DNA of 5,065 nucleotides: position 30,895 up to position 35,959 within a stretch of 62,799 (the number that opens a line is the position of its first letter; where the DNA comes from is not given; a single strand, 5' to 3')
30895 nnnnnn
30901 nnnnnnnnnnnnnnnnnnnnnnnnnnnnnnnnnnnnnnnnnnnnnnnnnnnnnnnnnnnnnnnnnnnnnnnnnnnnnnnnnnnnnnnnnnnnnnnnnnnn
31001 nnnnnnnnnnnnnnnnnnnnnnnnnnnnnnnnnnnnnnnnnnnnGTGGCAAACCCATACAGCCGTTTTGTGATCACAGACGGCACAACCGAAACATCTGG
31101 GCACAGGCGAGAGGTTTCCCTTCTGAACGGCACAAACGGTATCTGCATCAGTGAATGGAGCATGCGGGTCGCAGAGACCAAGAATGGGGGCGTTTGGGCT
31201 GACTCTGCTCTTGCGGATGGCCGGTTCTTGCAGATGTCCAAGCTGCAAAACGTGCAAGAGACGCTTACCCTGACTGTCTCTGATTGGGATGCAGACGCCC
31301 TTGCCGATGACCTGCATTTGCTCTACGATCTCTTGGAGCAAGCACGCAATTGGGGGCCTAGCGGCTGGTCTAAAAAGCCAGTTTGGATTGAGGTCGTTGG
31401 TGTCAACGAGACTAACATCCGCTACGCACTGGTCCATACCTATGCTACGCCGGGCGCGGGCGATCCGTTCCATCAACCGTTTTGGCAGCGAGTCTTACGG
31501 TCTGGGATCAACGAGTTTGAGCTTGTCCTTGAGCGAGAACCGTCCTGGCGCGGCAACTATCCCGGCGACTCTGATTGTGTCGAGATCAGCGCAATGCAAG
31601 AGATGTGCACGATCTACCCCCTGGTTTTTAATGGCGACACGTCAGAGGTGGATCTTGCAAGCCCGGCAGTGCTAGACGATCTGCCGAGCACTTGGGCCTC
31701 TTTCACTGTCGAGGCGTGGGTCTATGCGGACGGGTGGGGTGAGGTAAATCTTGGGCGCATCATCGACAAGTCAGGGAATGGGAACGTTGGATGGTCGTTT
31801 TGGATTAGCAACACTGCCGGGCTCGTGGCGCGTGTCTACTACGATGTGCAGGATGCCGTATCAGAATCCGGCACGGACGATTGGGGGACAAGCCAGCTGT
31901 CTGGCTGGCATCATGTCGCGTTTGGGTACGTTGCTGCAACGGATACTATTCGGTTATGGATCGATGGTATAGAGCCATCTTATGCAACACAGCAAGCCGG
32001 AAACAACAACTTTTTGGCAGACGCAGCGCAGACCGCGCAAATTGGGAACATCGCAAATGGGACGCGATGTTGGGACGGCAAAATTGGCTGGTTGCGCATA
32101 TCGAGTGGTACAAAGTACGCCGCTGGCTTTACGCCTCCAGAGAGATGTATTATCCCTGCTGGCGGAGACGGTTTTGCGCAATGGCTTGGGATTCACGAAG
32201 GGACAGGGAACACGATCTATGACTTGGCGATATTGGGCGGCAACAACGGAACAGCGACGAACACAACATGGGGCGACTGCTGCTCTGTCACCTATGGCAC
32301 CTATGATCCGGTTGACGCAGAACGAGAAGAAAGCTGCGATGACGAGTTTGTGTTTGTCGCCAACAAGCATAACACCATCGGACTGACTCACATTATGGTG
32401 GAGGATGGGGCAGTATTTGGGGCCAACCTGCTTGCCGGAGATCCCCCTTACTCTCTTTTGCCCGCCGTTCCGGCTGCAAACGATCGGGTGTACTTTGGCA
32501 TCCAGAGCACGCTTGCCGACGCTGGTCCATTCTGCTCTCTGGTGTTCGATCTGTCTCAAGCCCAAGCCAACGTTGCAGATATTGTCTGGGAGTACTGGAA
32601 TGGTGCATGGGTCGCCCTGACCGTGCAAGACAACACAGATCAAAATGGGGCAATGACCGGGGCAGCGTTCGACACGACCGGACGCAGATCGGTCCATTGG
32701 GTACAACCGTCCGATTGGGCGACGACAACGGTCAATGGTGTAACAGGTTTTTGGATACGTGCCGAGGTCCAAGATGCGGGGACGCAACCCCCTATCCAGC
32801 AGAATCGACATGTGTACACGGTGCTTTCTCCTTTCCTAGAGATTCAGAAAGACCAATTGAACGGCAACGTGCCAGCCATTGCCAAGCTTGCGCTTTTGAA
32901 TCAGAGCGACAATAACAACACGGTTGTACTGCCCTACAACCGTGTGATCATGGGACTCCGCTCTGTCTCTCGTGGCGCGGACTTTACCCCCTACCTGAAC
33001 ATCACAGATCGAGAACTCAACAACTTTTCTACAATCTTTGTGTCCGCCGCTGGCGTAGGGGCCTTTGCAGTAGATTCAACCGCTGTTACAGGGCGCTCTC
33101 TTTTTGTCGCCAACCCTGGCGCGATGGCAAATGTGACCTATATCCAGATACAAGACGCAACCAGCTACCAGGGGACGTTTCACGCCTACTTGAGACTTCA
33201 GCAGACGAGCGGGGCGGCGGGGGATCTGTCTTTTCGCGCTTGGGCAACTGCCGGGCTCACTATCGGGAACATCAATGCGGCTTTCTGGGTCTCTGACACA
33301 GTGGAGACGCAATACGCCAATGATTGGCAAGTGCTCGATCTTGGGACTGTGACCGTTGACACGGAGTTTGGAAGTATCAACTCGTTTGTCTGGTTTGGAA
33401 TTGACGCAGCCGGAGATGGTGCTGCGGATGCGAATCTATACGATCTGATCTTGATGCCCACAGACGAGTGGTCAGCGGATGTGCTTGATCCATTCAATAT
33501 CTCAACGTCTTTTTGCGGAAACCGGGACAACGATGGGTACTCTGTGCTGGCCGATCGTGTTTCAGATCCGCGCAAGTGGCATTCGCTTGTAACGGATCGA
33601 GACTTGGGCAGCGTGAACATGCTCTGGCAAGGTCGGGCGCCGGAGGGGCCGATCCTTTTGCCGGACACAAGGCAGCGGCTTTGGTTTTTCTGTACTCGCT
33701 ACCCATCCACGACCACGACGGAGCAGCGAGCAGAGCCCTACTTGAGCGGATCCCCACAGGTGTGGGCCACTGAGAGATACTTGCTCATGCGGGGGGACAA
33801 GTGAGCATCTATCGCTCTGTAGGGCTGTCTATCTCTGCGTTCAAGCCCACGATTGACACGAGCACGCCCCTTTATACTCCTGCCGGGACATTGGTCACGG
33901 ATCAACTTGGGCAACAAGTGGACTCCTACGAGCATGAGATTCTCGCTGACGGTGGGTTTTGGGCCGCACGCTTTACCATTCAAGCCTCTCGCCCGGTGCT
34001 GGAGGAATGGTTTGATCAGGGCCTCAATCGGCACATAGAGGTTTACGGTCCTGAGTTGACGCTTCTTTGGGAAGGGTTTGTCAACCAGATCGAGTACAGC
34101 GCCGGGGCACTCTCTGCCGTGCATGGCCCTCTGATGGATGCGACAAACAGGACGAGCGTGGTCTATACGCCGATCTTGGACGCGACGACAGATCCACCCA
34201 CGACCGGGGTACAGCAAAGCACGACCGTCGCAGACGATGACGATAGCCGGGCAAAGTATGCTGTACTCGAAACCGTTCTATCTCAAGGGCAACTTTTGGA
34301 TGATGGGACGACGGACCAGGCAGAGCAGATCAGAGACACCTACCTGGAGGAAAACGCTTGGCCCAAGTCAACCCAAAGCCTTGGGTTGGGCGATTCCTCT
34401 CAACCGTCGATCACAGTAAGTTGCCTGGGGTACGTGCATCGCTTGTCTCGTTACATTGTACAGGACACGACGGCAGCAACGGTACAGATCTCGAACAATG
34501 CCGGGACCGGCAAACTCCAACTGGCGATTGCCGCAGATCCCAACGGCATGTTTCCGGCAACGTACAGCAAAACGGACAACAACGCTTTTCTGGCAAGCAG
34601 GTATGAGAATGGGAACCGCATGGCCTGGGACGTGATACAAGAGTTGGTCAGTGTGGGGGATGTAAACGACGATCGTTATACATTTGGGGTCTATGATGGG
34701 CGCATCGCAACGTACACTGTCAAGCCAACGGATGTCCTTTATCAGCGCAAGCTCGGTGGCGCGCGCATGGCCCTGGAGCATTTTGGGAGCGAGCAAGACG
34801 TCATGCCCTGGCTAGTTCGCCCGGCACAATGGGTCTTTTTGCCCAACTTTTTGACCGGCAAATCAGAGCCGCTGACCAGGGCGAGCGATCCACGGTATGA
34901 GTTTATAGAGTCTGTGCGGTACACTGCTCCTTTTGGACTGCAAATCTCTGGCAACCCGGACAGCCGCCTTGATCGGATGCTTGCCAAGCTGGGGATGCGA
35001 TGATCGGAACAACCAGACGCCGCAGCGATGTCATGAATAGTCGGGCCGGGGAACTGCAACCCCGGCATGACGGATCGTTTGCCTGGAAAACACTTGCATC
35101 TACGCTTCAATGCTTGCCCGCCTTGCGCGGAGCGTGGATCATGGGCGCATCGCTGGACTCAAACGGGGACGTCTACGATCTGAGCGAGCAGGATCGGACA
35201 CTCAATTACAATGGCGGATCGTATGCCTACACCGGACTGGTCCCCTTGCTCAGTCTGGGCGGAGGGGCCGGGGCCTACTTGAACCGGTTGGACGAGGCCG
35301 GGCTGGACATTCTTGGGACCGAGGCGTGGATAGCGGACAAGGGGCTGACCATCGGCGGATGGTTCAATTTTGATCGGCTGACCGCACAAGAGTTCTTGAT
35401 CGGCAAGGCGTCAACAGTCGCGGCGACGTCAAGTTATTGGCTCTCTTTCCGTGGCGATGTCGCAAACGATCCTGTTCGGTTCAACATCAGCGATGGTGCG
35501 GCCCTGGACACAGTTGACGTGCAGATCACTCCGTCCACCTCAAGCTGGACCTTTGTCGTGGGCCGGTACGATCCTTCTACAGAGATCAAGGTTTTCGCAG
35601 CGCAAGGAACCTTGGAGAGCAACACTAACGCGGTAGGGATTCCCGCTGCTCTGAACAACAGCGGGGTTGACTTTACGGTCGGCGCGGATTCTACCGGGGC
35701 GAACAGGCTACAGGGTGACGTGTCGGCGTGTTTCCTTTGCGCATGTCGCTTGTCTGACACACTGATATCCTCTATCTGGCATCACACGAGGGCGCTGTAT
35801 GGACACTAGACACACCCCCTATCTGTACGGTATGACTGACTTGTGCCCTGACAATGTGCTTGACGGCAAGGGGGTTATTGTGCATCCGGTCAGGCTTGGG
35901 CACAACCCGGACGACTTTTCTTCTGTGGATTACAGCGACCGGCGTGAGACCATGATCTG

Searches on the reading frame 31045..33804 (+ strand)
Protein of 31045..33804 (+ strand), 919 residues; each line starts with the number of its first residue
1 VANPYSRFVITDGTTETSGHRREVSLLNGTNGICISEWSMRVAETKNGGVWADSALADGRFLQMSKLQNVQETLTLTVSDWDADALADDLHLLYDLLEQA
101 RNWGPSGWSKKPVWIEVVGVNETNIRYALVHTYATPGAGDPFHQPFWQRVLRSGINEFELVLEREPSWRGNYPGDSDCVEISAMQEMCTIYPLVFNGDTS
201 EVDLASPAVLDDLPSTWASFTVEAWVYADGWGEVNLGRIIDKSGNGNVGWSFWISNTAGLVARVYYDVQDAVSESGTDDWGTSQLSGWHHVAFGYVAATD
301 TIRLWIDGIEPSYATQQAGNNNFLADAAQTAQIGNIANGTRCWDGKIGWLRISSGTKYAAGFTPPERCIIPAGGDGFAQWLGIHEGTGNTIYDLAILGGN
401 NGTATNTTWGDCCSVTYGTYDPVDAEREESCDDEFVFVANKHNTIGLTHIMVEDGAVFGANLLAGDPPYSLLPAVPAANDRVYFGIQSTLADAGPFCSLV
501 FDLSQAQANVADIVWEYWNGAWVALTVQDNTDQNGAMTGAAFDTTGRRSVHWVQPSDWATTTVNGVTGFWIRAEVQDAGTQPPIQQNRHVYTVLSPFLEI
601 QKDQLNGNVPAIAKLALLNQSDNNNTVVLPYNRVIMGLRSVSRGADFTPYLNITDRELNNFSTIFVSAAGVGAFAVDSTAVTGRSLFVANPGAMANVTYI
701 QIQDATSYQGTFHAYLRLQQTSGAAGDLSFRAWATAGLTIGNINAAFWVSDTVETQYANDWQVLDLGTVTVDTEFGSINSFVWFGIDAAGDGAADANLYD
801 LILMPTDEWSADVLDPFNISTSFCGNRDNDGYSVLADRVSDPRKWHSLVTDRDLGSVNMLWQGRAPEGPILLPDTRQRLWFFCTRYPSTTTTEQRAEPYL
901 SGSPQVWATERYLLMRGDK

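Call 66: search_protein_families(library=phrogs, proteins=[window:31045-33804:+], max_evalue=0.01)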
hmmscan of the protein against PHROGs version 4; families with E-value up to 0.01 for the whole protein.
window:31045-33804:+ (919 aa): 2 families
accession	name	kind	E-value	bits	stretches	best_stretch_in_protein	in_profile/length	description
phrog_3545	-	unknown function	4.7e-11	42.5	1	213-388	812-995/1115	-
phrog_701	-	head and packaging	0.00014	18.6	1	211-366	4078-4219/6136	virion structural protein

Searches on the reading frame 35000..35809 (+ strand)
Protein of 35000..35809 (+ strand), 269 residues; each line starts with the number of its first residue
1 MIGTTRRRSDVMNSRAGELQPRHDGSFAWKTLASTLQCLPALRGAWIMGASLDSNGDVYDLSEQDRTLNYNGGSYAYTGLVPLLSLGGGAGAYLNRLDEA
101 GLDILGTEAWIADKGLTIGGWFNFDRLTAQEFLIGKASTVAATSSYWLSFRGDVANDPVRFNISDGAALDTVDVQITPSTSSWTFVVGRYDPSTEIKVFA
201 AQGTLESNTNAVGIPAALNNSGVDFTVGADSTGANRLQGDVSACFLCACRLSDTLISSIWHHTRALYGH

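Call 66: search_protein_families(library=phrogs, proteins=[window:35000-35809:+], max_evalue=0.01)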
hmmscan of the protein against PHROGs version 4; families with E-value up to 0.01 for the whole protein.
window:35000-35809:+ (269 aa): 1 family
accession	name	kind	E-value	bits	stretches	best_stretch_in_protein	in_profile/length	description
phrog_8510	-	head and packaging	0.00062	18.6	1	109-268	1188-1347/1348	virion structural protein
